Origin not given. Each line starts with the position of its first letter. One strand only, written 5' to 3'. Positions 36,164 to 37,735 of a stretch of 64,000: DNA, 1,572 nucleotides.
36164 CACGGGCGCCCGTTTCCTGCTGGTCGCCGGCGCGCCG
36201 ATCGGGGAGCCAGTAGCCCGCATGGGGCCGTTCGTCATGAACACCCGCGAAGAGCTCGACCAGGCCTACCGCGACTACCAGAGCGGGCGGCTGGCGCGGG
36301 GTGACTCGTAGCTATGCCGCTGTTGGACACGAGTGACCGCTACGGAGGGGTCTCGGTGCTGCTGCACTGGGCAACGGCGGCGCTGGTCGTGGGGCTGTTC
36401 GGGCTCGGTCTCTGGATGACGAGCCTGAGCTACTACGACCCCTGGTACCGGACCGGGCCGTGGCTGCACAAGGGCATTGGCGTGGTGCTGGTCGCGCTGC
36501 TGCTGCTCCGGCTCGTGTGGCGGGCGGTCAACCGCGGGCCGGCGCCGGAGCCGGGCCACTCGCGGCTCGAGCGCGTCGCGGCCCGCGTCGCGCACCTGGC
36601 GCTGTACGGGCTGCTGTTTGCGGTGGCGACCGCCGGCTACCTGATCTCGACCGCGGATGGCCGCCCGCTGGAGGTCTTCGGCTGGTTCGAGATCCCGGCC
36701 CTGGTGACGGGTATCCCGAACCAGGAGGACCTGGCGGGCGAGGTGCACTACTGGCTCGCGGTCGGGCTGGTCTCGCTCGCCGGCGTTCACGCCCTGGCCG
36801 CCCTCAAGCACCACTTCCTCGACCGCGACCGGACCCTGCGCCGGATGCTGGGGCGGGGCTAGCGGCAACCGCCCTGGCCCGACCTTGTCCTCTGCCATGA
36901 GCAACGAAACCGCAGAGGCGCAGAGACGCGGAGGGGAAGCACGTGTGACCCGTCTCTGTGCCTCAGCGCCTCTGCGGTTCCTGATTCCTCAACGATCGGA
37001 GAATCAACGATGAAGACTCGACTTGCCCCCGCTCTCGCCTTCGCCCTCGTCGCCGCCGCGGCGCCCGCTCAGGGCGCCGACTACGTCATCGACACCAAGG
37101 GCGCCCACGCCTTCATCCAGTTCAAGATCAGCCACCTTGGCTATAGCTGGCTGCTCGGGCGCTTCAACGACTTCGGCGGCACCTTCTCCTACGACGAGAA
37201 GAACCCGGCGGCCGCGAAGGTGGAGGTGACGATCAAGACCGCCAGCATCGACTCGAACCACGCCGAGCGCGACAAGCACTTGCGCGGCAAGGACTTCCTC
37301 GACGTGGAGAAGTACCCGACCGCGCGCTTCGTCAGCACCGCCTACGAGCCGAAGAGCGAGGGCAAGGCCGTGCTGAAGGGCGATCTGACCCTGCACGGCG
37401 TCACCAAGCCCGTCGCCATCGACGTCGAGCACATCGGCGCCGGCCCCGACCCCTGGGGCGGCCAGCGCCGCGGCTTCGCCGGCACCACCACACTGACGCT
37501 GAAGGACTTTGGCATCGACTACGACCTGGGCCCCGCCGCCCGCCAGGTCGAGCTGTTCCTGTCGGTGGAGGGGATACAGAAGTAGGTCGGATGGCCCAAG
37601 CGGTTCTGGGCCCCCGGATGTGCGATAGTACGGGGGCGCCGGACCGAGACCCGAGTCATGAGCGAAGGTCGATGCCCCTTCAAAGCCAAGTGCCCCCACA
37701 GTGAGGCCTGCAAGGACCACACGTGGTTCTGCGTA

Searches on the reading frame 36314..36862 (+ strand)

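Call 34: search_protein_families(library=pfam, proteins=[window:36314-36862:+], max_evalue=0.00001)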
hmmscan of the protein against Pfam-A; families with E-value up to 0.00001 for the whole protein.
window:36314-36862:+ (182 aa): 1 family
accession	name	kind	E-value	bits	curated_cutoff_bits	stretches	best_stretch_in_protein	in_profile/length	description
PF01292.26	Ni_hydr_CYTB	-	8e-32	110.9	30.1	1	9-180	1-178/179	Prokaryotic cytochrome b561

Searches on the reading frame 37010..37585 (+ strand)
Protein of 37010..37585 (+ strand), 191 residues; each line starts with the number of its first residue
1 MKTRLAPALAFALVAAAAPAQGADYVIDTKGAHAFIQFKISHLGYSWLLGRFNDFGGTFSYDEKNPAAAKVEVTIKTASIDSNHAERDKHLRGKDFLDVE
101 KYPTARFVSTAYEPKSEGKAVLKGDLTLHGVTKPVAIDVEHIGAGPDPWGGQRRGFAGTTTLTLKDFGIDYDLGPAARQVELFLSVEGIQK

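Call 34: search_protein_families(library=pfam, proteins=[window:37010-37585:+], max_evalue=0.00001)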
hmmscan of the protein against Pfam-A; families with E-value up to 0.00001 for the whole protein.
window:37010-37585:+ (191 aa): 1 family
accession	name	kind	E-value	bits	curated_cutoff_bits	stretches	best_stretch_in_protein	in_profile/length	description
PF04264.18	YceI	-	1.3e-45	155.9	23.7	1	25-186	1-148/150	YceI-like domain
